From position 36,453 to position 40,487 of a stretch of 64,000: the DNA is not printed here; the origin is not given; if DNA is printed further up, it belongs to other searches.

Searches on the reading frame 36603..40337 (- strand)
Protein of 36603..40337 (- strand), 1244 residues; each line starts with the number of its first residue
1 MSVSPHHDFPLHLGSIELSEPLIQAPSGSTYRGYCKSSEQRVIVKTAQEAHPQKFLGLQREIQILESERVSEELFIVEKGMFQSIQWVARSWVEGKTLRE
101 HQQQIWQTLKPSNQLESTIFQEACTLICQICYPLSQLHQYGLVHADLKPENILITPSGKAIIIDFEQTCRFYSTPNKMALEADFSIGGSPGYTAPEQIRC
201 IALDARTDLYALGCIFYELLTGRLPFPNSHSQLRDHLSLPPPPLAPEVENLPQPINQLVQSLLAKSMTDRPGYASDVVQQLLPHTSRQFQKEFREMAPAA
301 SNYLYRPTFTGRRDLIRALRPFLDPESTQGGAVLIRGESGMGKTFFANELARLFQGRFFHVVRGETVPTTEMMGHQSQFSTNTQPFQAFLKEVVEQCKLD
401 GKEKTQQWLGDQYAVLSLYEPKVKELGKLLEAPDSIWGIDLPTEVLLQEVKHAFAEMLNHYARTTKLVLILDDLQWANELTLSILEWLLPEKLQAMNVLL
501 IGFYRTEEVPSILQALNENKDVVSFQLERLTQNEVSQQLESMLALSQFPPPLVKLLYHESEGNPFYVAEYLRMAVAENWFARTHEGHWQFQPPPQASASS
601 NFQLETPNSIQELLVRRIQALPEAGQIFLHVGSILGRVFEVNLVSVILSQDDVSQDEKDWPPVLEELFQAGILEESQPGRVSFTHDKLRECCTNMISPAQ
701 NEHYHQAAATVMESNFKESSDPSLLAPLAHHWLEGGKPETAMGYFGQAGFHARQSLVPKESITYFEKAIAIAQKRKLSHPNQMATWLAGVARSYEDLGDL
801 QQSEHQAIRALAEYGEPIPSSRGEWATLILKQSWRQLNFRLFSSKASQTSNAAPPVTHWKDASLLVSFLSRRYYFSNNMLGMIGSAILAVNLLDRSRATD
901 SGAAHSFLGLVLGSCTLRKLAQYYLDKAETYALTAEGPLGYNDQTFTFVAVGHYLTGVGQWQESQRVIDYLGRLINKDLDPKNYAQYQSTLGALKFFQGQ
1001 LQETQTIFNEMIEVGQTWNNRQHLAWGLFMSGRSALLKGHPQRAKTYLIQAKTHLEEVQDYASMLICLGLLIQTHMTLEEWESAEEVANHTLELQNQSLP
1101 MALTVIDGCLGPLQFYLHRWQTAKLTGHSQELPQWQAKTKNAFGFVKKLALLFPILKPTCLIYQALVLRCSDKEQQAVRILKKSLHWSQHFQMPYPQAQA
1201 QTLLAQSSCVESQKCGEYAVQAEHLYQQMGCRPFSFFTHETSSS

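Call 42: search_protein_families(library=pfam, proteins=[window:36603-40337:-], max_evalue=0.0001)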
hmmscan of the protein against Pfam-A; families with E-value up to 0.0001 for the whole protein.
window:36603-40337:- (1244 aa): 7 families
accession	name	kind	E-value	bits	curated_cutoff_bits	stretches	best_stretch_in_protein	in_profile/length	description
PF00069.31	Pkinase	-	4.1e-29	102.2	31.7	1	27-278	12-258/263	Protein kinase domain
PF13191.12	AAA_16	-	9.5e-18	65.7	32.6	1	309-501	2-167/167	AAA ATPase domain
PF07714.23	PK_Tyr_Ser-Thr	-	3.5e-14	53.2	23.1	1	18-274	3-252/258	Protein tyrosine and serine/threonine kinase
PF13424.12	TPR_12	-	2.5e-09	37.6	30.1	0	750-812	12-73/77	Tetratricopeptide repeat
PF13401.12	AAA_22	-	5.5e-07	30.4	27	1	329-503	4-123/130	AAA domain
PF01636.29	APH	-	2.9e-06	27.7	23.2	0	139-169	167-198/239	Phosphotransferase enzyme family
PF05729.18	NACHT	-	6.1e-05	23.3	26.7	0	333-354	3-24/167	NACHT domain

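Call 55: search_protein_families(library=padloc, proteins=[window:36603-40337:-], max_evalue=0.001)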
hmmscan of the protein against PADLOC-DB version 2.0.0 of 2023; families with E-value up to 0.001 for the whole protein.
window:36603-40337:- (1244 aa): 35 families (the best 25 are shown)
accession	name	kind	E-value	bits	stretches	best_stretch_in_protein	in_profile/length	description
PDLC04042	PD-T4-6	-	1.9e-36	124.2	1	18-290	13-278/292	-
PDLC04053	PD-T4-6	-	5.6e-35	119.3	1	18-288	13-275/311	-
PDLC04138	mad6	-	5e-31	106.3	1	31-293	68-318/659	mads_6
PDLC04047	PD-T4-6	-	1.2e-30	104.7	1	49-283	49-271/327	-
PDLC04054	PD-T4-6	-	2.6e-29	100.8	1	86-281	86-270/347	-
PDLC04061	PD-T4-6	-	2.3e-27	94.7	1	87-277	96-276/510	-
PDLC04041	PD-T4-6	-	2.1e-26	91.2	1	16-280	30-289/443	-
PDLC04060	PD-T4-6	-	6.3e-26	89.3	1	83-280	80-265/486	-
PDLC04052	PD-T4-6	-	1.2e-25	88.7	1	86-282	88-274/496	-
PDLC04039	PD-T4-6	-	5.7e-25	86.2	1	121-276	114-267/458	-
PDLC04043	PD-T4-6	-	5.9e-25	86.2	1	90-278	94-271/452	-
PDLC04057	PD-T4-6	-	2e-24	84.4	1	80-280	77-266/443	-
PDLC04048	PD-T4-6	-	7.8e-24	82.7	1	58-291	58-279/354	-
PDLC04040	PD-T4-6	-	3e-23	80.4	1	78-281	70-262/547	-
PDLC01088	C3a189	-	3e-23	80.3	1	82-283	68-260/840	kinase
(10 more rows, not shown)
